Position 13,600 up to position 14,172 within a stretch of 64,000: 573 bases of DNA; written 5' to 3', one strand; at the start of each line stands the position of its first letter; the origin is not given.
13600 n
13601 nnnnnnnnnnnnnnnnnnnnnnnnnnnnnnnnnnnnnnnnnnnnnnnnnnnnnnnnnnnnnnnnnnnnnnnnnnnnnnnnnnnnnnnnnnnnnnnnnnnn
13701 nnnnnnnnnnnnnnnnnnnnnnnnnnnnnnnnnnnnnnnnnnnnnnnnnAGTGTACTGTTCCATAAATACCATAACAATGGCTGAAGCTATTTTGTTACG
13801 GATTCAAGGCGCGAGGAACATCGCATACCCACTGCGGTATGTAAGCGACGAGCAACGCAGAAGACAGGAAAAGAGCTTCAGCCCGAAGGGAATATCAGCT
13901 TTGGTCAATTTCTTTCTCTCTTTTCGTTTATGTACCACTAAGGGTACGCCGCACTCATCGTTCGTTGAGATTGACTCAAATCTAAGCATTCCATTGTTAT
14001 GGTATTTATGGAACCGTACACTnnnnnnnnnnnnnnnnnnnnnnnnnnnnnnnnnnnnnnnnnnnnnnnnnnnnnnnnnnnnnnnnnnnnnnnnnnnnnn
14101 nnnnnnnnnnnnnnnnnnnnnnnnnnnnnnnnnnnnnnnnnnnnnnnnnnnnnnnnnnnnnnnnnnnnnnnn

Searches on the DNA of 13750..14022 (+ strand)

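Call 48: search_dna_similar(query=window:13750-14022:+, collection=plasmids, mode=distant, max_evalue=1, max_rows=10)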
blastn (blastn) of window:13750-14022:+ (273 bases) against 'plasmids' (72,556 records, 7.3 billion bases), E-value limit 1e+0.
No match.
